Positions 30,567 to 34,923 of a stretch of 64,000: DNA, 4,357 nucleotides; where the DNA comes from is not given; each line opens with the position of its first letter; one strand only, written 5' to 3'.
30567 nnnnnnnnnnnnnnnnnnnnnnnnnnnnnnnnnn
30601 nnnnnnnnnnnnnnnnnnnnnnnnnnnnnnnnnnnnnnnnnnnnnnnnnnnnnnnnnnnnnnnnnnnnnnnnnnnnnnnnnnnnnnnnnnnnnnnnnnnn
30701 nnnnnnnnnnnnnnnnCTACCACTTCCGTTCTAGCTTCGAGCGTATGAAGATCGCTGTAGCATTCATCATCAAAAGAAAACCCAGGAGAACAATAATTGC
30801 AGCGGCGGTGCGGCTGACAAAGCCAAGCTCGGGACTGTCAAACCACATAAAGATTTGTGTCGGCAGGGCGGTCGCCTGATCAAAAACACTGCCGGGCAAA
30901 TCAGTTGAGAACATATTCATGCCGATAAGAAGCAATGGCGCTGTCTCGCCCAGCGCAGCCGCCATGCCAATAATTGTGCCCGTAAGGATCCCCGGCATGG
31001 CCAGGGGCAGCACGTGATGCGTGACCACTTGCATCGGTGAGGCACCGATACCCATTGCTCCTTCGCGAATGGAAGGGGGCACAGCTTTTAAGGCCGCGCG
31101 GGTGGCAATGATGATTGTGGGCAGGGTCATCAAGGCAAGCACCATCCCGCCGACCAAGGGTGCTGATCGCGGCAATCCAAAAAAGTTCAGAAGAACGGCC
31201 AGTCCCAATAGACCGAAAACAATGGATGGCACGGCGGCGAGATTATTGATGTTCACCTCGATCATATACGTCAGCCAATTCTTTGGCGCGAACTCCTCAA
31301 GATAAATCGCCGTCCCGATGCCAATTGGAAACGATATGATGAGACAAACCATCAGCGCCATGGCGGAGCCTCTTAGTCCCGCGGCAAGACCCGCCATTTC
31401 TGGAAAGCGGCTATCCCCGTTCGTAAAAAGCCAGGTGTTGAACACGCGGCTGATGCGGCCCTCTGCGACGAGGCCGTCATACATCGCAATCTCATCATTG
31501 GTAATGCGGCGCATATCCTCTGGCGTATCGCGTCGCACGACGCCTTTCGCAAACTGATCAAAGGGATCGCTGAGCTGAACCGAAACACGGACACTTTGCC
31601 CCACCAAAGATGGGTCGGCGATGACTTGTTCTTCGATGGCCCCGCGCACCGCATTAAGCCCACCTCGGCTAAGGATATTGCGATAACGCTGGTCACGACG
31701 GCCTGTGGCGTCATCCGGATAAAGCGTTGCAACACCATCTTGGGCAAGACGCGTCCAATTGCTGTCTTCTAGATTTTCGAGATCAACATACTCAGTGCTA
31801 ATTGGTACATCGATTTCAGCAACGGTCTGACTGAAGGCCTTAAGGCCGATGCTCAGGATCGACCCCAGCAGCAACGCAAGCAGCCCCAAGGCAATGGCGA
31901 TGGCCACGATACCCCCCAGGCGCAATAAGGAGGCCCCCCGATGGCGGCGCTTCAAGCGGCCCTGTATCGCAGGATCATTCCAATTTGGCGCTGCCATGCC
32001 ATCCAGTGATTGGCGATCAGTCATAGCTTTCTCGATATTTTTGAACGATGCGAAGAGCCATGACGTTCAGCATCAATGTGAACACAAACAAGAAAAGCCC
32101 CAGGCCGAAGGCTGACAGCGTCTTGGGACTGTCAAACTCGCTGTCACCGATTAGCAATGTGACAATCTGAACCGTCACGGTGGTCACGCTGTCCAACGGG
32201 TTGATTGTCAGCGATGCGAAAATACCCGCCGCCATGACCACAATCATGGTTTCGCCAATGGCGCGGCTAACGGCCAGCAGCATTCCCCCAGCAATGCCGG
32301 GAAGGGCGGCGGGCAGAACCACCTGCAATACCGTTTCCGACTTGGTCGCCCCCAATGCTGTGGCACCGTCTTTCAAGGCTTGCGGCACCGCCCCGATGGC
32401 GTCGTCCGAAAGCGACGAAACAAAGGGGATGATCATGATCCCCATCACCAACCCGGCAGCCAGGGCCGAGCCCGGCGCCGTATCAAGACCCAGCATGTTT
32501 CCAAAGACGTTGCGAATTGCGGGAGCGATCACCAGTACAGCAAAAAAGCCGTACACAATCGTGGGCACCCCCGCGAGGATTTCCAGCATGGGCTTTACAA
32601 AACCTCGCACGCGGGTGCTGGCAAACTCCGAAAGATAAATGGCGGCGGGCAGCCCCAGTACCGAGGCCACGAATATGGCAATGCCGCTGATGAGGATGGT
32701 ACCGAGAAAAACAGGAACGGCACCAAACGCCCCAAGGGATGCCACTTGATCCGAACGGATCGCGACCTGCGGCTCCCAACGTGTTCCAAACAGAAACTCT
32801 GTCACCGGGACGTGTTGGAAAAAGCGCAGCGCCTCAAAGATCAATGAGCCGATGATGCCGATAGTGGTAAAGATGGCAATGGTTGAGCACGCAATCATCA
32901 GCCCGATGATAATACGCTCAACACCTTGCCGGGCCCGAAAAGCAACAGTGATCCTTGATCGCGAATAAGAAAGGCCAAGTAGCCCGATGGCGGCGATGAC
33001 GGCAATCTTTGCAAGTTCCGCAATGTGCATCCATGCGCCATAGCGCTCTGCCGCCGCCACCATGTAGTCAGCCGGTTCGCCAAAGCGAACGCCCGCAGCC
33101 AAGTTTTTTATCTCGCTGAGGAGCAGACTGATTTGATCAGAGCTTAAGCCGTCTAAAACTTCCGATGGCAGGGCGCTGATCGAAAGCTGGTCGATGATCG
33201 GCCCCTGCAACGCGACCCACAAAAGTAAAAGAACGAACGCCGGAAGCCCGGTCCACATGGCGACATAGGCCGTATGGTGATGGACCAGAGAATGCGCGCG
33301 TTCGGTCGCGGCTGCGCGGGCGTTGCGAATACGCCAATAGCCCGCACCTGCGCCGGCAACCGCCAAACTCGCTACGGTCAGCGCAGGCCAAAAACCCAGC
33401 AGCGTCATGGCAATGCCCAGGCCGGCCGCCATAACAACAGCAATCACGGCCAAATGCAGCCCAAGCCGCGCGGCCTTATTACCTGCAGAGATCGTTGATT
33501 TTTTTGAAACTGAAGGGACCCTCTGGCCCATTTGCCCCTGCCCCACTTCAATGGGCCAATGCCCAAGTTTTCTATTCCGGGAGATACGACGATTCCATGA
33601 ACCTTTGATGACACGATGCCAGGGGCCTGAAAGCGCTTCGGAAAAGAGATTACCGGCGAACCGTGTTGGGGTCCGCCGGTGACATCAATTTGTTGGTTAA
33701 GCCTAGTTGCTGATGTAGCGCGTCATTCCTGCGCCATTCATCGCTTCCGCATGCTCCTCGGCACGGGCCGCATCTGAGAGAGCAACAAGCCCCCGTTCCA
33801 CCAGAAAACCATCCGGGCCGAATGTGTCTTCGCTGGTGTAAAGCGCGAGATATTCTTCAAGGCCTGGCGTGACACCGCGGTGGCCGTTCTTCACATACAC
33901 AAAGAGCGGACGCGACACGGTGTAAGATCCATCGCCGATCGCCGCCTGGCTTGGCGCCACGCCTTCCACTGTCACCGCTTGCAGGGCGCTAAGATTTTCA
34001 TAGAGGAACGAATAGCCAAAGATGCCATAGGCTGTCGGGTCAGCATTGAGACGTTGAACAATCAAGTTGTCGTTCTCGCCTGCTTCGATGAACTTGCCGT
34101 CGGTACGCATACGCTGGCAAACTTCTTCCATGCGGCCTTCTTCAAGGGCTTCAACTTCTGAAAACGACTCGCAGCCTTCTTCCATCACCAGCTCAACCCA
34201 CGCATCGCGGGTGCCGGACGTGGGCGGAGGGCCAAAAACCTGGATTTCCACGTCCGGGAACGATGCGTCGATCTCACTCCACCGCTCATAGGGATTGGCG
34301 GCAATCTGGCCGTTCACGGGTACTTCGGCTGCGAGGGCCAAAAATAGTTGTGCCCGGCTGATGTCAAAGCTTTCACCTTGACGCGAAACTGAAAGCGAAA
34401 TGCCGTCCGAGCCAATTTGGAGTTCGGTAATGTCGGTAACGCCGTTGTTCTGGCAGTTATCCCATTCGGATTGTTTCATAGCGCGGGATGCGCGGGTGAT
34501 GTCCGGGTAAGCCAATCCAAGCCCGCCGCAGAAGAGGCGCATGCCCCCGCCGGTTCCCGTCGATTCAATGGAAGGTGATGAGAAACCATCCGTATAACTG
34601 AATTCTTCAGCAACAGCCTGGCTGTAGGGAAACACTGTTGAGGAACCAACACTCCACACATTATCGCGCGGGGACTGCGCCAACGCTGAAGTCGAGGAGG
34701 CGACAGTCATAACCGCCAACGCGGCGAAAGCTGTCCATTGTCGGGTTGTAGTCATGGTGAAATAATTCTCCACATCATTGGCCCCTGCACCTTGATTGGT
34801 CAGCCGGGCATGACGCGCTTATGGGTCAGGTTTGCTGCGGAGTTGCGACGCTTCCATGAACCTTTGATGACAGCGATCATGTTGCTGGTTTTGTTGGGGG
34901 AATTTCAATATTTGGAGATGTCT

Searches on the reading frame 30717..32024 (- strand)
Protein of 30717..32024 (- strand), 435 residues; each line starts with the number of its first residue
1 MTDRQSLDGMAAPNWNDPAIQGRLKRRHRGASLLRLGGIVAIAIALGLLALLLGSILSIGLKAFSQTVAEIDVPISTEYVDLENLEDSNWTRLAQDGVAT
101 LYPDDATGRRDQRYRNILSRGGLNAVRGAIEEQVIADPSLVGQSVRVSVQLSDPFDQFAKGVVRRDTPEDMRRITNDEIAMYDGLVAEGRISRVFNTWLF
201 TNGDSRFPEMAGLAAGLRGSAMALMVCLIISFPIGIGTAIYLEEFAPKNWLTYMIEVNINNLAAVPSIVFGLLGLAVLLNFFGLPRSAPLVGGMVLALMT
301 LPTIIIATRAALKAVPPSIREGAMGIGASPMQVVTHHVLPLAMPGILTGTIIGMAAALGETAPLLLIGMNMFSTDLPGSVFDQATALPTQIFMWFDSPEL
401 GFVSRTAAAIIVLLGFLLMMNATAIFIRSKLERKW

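Call 6: search_protein_families(library=pfam, proteins=[window:30717-32024:-], max_evalue=0.001)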
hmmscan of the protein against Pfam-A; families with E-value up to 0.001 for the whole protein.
window:30717-32024:- (435 aa): 2 families
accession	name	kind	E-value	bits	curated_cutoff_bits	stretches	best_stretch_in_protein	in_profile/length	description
PF11812.13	DUF3333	-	8.8e-29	101.1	26.5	1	23-169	3-151/151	Domain of unknown function (DUF3333)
PF00528.27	BPD_transp_1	-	5.8e-17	62.4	26.4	1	234-427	4-179/184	Binding-protein-dependent transport system inner membrane component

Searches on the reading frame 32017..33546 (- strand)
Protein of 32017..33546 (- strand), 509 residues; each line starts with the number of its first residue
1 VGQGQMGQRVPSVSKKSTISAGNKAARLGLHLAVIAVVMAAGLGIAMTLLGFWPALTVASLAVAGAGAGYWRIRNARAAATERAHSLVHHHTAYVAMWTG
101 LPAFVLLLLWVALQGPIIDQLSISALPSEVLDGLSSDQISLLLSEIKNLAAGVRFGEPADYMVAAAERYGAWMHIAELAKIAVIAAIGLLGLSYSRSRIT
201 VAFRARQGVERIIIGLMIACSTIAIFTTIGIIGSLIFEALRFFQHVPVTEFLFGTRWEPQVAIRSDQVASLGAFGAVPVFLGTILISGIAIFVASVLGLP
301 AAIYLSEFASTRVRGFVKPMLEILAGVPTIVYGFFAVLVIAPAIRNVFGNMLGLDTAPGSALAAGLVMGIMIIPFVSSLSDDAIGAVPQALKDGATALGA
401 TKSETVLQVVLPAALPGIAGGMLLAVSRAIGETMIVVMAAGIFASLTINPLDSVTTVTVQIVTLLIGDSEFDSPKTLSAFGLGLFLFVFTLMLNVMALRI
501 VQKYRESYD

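Call 6: search_protein_families(library=pfam, proteins=[window:32017-33546:-], max_evalue=0.001)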
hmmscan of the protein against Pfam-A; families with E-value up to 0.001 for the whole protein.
window:32017-33546:- (509 aa): 2 families
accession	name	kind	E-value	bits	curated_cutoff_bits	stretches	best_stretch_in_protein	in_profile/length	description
PF12501.13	DUF3708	-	1e-21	77.7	24.1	1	56-226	2-165/166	Phosphate ATP-binding cassette transporter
PF00528.27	BPD_transp_1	-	2.2e-14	54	26.4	1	298-505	1-183/184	Binding-protein-dependent transport system inner membrane component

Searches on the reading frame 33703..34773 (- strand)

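Call 30: search_protein_families(library=pfam, proteins=[window:33703-34773:-], max_evalue=0.01)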
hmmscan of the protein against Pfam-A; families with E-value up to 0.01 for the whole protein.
window:33703-34773:- (356 aa): 1 family
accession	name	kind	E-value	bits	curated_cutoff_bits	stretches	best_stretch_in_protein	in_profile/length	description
PF12849.12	PBP_like_2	-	2e-40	139.7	27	1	33-315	6-266/267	PBP superfamily domain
